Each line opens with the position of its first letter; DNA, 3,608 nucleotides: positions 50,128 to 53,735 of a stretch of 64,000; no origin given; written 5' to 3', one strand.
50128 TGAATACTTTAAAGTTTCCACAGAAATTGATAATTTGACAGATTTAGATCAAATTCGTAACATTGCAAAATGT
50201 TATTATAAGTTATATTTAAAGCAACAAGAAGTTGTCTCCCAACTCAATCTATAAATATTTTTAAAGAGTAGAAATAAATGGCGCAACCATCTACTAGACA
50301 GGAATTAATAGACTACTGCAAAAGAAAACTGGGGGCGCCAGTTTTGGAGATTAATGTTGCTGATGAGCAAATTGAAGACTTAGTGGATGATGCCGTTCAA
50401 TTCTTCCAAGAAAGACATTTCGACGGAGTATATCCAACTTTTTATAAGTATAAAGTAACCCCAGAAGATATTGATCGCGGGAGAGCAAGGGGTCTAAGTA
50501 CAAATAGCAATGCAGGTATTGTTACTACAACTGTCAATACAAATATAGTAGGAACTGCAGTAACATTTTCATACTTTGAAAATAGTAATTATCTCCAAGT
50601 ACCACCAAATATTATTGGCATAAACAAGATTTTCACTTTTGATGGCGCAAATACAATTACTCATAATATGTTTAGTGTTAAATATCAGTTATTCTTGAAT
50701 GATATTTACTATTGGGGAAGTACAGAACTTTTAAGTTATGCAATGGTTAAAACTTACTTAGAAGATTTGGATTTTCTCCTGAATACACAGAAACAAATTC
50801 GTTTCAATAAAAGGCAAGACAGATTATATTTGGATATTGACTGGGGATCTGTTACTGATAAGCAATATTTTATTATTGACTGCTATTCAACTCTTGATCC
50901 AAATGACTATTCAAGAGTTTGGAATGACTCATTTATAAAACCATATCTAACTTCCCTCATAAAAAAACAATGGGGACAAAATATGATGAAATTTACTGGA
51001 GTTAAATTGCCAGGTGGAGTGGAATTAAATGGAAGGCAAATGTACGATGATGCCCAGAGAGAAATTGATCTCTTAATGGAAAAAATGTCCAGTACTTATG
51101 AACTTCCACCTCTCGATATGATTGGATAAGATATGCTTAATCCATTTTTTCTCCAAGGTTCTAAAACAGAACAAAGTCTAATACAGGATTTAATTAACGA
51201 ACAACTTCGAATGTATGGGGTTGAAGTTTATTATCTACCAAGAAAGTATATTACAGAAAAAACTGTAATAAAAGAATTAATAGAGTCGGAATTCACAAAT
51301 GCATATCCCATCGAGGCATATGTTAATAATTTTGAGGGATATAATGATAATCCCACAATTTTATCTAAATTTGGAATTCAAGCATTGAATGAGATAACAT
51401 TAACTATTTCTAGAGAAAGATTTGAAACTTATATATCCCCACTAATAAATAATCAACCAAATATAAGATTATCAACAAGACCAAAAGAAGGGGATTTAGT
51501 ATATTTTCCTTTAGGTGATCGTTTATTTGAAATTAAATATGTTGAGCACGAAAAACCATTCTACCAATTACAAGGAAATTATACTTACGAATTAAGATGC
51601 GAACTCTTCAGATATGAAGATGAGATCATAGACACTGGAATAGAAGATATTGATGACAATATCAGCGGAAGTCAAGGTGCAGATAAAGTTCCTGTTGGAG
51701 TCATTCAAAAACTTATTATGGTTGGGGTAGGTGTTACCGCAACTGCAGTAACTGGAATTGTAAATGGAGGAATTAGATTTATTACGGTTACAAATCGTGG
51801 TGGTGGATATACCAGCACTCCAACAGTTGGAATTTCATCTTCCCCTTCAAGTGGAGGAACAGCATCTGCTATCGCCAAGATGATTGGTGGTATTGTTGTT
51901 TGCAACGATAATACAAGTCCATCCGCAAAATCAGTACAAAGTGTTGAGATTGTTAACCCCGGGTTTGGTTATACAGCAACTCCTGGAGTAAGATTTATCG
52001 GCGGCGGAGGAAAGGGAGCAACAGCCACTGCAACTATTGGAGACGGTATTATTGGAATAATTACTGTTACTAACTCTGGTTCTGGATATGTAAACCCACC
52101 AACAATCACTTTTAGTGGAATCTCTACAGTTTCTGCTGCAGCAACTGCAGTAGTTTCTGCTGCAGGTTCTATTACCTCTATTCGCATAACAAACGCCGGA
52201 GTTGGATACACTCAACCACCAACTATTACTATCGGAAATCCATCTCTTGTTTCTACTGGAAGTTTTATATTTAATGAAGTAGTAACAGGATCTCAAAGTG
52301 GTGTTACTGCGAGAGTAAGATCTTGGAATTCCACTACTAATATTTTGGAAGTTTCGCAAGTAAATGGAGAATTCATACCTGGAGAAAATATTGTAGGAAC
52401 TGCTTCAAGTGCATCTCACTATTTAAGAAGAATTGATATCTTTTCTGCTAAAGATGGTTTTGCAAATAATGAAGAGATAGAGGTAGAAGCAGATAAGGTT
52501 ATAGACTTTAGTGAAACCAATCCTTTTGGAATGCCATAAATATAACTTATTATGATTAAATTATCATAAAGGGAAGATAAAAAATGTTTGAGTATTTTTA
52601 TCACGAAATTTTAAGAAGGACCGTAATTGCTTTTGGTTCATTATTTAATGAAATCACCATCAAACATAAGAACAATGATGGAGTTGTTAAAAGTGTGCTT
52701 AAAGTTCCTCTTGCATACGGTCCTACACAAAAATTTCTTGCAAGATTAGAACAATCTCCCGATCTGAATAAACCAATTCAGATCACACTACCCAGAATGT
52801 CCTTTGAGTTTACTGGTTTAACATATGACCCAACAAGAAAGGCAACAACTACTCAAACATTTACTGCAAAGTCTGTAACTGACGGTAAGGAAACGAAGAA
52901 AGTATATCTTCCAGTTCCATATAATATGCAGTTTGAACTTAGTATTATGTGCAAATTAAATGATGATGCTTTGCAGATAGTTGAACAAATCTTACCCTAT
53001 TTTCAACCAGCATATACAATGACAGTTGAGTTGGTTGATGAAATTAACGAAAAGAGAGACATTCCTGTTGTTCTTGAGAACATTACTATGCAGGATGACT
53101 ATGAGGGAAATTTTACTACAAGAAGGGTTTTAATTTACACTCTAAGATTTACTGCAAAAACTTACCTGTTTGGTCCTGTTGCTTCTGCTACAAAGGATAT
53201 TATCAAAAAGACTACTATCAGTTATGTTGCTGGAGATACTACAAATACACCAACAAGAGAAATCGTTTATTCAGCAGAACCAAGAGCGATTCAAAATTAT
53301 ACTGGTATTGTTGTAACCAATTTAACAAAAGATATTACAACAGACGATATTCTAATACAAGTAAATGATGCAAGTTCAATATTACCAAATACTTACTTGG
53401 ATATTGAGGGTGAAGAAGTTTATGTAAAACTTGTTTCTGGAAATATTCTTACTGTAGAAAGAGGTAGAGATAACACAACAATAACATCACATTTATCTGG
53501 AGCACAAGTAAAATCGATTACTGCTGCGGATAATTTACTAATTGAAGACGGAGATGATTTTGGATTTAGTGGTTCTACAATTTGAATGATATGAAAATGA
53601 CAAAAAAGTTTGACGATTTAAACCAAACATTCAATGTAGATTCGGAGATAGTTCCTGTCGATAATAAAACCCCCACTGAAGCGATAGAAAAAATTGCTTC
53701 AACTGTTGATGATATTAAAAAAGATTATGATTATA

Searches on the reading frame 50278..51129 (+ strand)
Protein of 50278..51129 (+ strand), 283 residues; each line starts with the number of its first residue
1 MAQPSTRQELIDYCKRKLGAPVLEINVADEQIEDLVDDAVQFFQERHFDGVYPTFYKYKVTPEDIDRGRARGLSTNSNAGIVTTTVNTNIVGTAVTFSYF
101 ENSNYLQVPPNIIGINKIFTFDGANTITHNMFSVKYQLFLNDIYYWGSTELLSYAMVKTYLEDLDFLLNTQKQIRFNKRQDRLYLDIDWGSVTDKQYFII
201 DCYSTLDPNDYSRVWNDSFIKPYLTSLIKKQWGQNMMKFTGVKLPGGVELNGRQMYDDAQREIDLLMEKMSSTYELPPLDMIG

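Call 79: search_protein_families(library=phrogs, proteins=[window:50278-51129:+], max_evalue=0.00001)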
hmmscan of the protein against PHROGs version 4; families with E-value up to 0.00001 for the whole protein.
window:50278-51129:+ (283 aa): 1 family
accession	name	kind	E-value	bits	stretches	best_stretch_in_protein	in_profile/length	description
phrog_211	-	connector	1.8e-47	163.2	1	2-275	722-964/976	head-tail adaptor Ad2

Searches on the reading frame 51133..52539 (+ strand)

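Call 79: search_protein_families(library=phrogs, proteins=[window:51133-52539:+], max_evalue=0.00001)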
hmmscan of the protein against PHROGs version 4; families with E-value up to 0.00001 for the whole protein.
window:51133-52539:+ (468 aa): 15 families
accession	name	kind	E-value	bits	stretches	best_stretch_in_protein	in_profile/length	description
phrog_460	-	connector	2.8e-129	432.2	2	2-304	16-267/385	head closure Hc2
phrog_679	-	connector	5.3e-54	184.6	1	1-174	13-181/251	head closure Hc2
phrog_708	-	tail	1.7e-19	70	1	245-366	795-915/1383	baseplate wedge subunit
phrog_701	-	head and packaging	4.4e-16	56.8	1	197-368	1149-1301/6136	virion structural protein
phrog_22827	-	unknown function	9e-15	55.3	1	266-328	182-244/613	-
phrog_19630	-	head and packaging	1.6e-14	53.7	1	266-368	1160-1260/1266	virion structural protein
phrog_27011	-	connector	2.3e-14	54.6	1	1-162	1-153/279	head closure Hc2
phrog_5342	-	tail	1.4e-13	49.7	2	304-372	2087-2163/3319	tail fiber protein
phrog_2885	-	tail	2.4e-13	48.4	0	268-322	1092-1146/4179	baseplate wedge subunit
phrog_4406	-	head and packaging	9.1e-09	33.5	1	204-436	1572-1800/3231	virion structural protein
phrog_17885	-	tail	1e-06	28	0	310-371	792-856/1002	tail fiber protein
phrog_30655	-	head and packaging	2.4e-06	26.2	0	312-393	1356-1441/1678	virion structural protein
phrog_6005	-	head and packaging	3e-06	26.1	1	272-446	183-371/1512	virion structural protein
phrog_18802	-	head and packaging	5.3e-06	24.2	0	293-362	2863-2928/3007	virion structural protein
phrog_26741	-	unknown function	6.3e-06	26.2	1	259-369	210-322/497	-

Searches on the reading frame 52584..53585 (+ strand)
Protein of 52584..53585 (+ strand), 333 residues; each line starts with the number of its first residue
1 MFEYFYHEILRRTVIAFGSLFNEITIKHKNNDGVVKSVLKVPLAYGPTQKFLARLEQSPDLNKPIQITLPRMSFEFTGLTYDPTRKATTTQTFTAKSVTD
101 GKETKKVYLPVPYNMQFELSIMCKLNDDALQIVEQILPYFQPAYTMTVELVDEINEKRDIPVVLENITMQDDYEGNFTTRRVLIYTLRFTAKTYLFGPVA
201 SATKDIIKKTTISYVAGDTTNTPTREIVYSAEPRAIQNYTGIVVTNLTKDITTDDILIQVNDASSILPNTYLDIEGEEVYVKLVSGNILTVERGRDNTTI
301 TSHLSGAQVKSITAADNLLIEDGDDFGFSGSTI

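Call 79: search_protein_families(library=phrogs, proteins=[window:52584-53585:+], max_evalue=0.00001)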
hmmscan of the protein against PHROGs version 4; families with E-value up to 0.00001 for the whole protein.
window:52584-53585:+ (333 aa): 3 families
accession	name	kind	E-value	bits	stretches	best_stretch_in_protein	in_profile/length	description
phrog_227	-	tail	3.8e-96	322.7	1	1-327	1-278/278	tail sheath stabilizer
phrog_11196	-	tail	5.2e-10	39.9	1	3-149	4-160/441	tail sheath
phrog_22065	-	tail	9.3e-10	39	1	4-168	3-169/456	tail sheath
